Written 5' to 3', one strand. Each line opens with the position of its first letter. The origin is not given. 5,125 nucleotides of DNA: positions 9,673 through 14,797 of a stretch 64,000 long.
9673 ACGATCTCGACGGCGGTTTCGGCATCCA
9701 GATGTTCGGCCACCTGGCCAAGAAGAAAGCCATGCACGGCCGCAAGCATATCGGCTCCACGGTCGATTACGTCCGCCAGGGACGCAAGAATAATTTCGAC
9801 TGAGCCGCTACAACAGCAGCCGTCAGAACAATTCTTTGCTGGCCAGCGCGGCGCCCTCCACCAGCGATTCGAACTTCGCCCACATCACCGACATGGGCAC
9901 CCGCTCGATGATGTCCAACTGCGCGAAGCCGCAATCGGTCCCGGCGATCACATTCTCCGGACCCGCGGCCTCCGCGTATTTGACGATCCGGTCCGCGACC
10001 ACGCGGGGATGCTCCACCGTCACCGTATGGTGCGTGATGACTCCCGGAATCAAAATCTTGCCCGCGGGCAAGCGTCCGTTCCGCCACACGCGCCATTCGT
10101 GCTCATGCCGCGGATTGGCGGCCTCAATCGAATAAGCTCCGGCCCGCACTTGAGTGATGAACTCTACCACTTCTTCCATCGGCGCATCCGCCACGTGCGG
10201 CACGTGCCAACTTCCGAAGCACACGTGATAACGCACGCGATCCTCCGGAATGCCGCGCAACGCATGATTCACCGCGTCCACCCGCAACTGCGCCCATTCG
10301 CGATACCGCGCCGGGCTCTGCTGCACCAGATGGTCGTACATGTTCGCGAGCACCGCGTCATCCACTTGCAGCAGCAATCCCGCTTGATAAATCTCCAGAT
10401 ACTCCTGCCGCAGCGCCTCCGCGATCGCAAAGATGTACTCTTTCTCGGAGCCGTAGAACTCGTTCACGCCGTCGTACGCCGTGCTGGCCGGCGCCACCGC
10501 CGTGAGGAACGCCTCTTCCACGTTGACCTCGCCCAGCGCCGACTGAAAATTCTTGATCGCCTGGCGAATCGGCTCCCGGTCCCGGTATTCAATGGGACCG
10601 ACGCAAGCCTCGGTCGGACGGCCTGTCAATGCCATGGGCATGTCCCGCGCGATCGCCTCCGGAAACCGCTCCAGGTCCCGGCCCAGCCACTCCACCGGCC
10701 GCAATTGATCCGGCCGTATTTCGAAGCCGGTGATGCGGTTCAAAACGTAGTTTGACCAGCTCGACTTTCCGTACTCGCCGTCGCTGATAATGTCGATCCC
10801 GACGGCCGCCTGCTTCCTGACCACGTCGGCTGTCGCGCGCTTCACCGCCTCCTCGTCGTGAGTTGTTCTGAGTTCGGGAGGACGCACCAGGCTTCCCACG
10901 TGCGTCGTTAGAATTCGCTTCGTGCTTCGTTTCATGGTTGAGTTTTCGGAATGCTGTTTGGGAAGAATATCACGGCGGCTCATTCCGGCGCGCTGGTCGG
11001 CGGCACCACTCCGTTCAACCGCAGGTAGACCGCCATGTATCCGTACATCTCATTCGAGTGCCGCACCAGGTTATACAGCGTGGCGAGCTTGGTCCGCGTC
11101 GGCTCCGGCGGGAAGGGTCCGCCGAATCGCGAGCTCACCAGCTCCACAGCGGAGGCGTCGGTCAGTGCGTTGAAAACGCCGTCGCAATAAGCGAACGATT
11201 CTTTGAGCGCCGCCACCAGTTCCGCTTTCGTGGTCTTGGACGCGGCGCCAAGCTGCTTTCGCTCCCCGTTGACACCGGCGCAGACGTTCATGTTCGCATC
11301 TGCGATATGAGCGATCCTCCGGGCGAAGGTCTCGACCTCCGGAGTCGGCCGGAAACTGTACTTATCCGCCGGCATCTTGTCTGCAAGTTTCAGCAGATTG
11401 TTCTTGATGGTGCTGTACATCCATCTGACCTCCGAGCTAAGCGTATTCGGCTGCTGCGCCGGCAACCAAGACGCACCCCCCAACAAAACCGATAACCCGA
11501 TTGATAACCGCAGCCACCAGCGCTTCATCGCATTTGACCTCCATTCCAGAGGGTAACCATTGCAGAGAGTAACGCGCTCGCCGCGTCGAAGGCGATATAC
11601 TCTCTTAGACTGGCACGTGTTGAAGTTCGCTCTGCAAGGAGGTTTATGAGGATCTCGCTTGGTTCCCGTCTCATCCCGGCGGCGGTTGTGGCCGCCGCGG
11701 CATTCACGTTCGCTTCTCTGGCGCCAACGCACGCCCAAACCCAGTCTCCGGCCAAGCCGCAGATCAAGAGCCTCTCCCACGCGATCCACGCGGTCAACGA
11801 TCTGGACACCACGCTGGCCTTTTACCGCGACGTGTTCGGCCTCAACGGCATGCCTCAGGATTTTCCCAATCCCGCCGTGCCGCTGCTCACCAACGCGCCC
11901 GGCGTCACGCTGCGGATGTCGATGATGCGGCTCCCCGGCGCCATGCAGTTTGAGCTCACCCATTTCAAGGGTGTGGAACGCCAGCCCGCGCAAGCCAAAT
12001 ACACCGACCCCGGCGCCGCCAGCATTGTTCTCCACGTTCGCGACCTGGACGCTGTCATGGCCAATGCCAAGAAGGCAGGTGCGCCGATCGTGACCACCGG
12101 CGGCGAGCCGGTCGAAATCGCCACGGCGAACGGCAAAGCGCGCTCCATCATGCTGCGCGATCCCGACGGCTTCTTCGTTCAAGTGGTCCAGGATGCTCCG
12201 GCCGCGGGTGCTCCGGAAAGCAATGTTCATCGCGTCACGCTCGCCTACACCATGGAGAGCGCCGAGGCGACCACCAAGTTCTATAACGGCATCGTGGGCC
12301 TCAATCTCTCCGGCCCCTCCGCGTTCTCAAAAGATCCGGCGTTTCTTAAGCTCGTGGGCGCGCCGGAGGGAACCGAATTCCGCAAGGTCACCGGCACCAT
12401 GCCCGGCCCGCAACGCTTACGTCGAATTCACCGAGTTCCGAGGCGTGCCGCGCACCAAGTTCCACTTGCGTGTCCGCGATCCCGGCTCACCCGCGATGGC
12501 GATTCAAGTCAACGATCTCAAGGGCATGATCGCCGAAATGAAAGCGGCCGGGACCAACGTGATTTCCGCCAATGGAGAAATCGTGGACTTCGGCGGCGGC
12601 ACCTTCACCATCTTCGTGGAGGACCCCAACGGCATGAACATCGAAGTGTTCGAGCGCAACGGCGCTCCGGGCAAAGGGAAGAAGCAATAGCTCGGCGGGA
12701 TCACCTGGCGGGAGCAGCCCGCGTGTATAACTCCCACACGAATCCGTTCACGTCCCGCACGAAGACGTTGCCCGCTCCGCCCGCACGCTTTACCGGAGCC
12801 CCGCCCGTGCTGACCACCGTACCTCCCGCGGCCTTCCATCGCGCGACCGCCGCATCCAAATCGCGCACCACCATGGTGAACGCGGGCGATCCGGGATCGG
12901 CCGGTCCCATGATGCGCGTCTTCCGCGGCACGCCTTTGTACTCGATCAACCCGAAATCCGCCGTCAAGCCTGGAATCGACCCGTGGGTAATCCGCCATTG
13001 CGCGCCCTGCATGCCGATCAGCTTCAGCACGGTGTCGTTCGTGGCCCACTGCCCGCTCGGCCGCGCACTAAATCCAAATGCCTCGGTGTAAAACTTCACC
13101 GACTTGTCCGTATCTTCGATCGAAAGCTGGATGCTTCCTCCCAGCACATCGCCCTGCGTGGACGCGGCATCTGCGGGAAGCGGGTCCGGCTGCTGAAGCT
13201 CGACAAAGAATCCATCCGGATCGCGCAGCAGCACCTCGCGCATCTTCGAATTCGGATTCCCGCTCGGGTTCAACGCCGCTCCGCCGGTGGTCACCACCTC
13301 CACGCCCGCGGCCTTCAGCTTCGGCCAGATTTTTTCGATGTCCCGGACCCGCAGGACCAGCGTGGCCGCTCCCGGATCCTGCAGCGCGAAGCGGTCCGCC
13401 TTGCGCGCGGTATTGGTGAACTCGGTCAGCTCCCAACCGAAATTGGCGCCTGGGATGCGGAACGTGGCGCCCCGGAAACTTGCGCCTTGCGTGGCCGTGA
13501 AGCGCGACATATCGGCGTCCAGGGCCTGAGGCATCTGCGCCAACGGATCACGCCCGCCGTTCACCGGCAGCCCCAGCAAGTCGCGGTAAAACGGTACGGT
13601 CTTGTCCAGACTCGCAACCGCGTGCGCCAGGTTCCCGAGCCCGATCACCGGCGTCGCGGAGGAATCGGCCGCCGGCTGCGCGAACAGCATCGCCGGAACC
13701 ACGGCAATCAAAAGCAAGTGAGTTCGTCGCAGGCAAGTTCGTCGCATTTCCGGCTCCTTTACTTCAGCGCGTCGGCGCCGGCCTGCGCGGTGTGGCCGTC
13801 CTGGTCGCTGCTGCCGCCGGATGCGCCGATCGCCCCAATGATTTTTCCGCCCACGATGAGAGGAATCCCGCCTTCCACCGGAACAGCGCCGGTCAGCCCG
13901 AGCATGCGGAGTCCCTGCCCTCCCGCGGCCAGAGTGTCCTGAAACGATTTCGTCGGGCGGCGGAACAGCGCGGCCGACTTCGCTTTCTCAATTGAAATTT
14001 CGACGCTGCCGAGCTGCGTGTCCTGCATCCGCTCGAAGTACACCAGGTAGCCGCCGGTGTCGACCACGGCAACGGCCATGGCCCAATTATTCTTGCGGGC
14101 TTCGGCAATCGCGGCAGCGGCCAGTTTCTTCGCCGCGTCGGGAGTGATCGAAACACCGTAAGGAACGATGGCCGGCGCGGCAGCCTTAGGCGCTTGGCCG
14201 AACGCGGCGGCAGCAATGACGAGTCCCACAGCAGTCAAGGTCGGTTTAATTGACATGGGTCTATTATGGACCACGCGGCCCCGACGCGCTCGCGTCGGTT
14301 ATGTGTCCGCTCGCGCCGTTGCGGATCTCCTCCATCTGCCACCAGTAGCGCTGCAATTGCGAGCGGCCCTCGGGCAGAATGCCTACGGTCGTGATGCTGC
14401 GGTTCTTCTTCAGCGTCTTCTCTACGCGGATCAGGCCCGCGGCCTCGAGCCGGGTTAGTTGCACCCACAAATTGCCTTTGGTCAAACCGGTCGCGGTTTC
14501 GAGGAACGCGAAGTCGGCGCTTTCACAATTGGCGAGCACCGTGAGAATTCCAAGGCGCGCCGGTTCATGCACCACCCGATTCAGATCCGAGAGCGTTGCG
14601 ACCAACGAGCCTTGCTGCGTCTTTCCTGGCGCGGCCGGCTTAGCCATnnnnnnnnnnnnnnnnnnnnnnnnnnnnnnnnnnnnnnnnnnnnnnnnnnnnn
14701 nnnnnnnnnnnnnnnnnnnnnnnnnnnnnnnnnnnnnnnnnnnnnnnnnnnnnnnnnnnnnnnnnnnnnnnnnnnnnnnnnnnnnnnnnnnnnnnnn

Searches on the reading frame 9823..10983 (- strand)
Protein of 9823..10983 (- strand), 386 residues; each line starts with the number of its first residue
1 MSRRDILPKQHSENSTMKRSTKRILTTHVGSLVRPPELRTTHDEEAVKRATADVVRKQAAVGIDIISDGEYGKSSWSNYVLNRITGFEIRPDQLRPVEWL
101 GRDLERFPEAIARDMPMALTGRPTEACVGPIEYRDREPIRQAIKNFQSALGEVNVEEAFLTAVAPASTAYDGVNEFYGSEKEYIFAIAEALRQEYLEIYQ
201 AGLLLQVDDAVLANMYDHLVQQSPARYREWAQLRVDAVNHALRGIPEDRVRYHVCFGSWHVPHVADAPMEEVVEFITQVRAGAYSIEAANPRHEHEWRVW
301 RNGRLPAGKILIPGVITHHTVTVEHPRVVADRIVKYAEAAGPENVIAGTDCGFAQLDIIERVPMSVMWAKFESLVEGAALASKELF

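Call 76: search_protein_families(library=pfam, proteins=[window:9823-10983:-], max_evalue=0.00001)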
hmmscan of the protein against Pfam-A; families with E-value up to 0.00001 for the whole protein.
window:9823-10983:- (386 aa): 1 family
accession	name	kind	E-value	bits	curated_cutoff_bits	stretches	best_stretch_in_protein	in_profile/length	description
PF01717.24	Meth_synt_2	-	1.5e-11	44.6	21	1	180-357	145-307/324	Cobalamin-independent synthase, Catalytic domain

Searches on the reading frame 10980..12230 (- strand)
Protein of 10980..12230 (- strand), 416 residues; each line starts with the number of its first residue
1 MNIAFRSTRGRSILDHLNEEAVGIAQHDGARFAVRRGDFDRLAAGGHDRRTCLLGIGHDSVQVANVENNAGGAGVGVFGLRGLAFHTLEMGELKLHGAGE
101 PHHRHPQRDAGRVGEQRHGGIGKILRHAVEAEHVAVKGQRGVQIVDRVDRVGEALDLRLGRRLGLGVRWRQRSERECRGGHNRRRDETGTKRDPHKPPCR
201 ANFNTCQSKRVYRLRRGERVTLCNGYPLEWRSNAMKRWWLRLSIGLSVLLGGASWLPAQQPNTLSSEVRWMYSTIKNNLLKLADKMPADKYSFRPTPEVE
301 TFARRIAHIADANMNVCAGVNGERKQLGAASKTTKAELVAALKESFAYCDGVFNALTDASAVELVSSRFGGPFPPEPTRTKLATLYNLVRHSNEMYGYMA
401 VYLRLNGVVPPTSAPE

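Call 10: search_protein_families(library=pfam, proteins=[window:10980-12230:-], max_evalue=0.01)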
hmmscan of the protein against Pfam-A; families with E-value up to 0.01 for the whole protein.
window:10980-12230:- (416 aa): 1 family
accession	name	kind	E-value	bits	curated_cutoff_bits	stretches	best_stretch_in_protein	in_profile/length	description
PF12867.12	DinB_2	-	3.1e-13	50.7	24.8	1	277-393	7-122/128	DinB superfamily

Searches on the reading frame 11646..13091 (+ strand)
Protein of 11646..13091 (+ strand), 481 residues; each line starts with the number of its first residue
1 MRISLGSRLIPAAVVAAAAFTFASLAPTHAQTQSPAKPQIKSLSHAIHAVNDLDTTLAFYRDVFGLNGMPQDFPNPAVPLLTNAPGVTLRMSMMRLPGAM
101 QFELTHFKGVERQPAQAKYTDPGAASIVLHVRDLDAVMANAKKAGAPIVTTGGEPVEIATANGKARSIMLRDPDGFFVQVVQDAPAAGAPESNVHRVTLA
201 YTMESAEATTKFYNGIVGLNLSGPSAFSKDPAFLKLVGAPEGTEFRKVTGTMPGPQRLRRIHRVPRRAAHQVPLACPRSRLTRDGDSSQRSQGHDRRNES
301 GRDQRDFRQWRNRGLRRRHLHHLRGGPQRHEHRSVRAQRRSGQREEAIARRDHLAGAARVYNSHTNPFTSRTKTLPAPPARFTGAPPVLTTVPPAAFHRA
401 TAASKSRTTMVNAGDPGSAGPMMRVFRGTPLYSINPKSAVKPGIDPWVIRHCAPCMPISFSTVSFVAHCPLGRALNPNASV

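Call 10: search_protein_families(library=pfam, proteins=[window:11646-13091:+], max_evalue=0.01)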
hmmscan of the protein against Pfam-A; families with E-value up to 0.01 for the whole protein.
window:11646-13091:+ (481 aa): 4 families
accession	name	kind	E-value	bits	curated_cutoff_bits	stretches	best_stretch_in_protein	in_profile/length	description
PF00903.31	Glyoxalase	-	4.5e-09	37.2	20.6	1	43-179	2-120/121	Glyoxalase/Bleomycin resistance protein/Dioxygenase superfamily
PF13669.12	Glyoxalase_4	-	1.2e-06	29.1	27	1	45-154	2-99/109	Glyoxalase/Bleomycin resistance protein/Dioxygenase superfamily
PF18029.7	Glyoxalase_6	-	9.5e-05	23.5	23.6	1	50-176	6-101/106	Glyoxalase-like domain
PF13468.12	Glyoxalase_3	-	0.00082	19.9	25.1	0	121-199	75-158/176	Glyoxalase-like domain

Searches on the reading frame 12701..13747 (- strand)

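Call 10: search_protein_families(library=pfam, proteins=[window:12701-13747:-], max_evalue=0.01)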
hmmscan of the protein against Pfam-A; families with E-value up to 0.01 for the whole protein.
window:12701-13747:- (348 aa): 5 families
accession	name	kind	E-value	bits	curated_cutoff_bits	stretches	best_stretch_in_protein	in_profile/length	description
PF00903.31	Glyoxalase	-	1.6e-21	77.4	20.6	2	40-184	5-121/121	Glyoxalase/Bleomycin resistance protein/Dioxygenase superfamily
PF22677.2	Ble-like_N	-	4.5e-08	33.1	24.5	1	208-226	7-25/41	Bleomycin resistance protein-like N-terminal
PF13669.12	Glyoxalase_4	-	5.8e-07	30.2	27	0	211-319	8-101/109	Glyoxalase/Bleomycin resistance protein/Dioxygenase superfamily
PF13468.12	Glyoxalase_3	-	1e-06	29.3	25.1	0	113-156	65-103/176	Glyoxalase-like domain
PF18029.7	Glyoxalase_6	-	1.4e-06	29.3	23.6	0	208-332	4-97/106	Glyoxalase-like domain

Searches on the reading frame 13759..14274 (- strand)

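Call 10: search_protein_families(library=pfam, proteins=[window:13759-14274:-], max_evalue=0.01)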
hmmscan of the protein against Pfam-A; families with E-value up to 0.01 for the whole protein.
window:13759-14274:- (171 aa): 1 family
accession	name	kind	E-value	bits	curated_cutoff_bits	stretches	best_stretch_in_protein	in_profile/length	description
PF03928.20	HbpS-like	-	4.1e-35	121.1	25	1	43-167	1-127/128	Haem degrading protein HbpS-like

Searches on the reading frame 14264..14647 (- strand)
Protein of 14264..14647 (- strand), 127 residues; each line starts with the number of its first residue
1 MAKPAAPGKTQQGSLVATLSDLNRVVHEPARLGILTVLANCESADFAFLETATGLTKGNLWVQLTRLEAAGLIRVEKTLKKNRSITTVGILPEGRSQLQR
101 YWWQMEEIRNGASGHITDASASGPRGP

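Call 10: search_protein_families(library=pfam, proteins=[window:14264-14647:-], max_evalue=0.01)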
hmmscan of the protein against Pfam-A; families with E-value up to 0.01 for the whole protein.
window:14264-14647:- (127 aa): 5 families
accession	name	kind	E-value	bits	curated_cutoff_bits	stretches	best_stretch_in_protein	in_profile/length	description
PF13601.12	HTH_34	-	4.1e-16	59.4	27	1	31-107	2-78/80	Winged helix DNA-binding domain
PF01022.26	HTH_5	-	0.0012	19.1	22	1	29-74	2-46/47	Bacterial regulatory protein, arsR family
PF12802.13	MarR_2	-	0.0018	18.8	27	1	30-77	6-54/61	MarR family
PF24037.1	DUF7346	-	0.0036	17.9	28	1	22-80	63-120/139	Family of unknown function (DUF7346)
PF01047.28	MarR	-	0.0036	17.6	24.6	1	31-78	5-52/59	MarR family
